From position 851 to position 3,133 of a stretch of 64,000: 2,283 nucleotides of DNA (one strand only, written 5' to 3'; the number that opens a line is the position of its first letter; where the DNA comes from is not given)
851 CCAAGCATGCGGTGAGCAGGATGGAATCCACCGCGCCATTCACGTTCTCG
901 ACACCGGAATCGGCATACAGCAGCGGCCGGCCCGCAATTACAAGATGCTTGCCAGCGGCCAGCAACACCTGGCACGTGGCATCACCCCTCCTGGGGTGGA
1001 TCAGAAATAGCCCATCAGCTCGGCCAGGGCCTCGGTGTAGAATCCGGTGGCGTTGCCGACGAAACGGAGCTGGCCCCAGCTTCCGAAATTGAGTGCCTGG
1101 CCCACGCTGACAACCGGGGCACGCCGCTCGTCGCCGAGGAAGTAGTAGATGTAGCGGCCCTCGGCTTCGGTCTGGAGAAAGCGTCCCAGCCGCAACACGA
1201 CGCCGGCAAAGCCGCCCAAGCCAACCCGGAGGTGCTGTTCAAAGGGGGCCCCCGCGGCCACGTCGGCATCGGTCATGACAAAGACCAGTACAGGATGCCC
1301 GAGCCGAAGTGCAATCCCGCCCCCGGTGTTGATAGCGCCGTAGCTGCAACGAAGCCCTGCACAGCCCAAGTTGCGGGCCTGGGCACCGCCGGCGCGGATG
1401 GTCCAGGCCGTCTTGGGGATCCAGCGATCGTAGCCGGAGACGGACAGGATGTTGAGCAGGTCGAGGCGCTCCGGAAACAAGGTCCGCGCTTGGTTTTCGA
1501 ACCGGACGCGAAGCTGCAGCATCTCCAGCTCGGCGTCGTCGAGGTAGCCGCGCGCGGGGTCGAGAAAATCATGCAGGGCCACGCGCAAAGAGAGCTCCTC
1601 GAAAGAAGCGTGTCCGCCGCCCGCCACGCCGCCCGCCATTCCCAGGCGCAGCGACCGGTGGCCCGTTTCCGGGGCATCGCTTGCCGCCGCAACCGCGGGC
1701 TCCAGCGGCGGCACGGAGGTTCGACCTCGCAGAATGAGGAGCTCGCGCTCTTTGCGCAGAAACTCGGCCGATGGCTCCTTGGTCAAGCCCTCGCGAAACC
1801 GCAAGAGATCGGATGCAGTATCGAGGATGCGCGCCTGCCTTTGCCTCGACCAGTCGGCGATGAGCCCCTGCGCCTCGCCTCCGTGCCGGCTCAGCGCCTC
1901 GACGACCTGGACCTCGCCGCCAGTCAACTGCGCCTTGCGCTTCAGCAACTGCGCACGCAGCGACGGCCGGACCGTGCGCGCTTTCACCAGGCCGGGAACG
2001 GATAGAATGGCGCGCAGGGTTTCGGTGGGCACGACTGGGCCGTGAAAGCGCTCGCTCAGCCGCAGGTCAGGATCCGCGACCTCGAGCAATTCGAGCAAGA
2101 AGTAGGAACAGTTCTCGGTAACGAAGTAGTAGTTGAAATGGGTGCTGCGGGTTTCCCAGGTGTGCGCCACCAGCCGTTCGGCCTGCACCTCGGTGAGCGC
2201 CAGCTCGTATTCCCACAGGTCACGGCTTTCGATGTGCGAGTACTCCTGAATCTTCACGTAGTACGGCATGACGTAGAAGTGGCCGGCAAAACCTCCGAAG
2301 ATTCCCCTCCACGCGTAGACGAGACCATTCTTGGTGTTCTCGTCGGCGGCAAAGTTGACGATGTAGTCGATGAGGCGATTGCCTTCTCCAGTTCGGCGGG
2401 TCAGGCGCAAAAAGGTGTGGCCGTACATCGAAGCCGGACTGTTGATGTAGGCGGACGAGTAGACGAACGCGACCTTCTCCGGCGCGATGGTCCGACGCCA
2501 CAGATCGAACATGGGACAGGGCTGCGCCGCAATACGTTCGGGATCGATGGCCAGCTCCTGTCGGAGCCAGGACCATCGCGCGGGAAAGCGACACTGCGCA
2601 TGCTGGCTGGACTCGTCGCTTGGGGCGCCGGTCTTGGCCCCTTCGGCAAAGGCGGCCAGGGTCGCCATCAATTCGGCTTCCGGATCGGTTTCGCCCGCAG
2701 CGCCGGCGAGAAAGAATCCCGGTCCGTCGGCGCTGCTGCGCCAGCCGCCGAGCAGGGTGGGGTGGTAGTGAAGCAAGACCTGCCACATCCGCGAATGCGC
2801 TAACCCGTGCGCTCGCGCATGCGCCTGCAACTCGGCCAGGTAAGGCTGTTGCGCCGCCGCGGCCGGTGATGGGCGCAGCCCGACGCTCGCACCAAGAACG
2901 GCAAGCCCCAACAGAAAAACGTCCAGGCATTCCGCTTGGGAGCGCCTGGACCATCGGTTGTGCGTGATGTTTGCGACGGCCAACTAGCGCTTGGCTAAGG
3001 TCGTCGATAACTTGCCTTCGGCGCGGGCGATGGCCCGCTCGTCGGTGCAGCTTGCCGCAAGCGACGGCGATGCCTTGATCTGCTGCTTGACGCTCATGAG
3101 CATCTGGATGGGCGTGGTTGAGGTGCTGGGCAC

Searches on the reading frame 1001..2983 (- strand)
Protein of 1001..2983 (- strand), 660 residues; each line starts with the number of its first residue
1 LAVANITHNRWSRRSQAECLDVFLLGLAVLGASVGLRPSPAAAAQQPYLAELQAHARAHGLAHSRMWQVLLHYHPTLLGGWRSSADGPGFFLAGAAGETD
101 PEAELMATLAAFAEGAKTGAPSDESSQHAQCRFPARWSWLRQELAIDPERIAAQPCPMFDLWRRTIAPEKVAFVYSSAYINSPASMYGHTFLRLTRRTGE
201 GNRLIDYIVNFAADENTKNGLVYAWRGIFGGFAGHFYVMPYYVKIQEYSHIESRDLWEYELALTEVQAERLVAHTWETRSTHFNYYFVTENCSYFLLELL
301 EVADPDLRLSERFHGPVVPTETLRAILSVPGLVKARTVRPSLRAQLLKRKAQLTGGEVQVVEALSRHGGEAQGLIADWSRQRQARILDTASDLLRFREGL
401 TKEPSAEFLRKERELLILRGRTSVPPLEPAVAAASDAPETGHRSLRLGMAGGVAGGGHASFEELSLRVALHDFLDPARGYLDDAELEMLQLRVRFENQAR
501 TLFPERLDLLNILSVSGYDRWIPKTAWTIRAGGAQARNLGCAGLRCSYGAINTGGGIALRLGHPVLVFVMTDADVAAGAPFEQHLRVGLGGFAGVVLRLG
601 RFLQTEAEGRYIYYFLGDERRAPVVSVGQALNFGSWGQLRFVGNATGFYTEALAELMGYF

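Call 50: search_protein_families(library=pfam, proteins=[window:1001-2983:-], max_evalue=0.001)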
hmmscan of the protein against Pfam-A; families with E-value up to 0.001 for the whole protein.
window:1001-2983:- (660 aa): 3 families
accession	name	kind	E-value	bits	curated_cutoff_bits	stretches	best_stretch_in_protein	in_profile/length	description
PF13387.12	Lnb_N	-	1.6e-53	181.3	22.2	1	160-328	3-174/175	Lnb N-terminal periplasmic domain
PF25222.1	DUF7840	-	6.7e-40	137.5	27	1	437-641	3-202/224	Domain of unknown function (DUF7840)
PF25225.1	DUF7843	-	6.5e-20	71.9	25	1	60-142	2-78/79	Domain of unknown function (DUF7843)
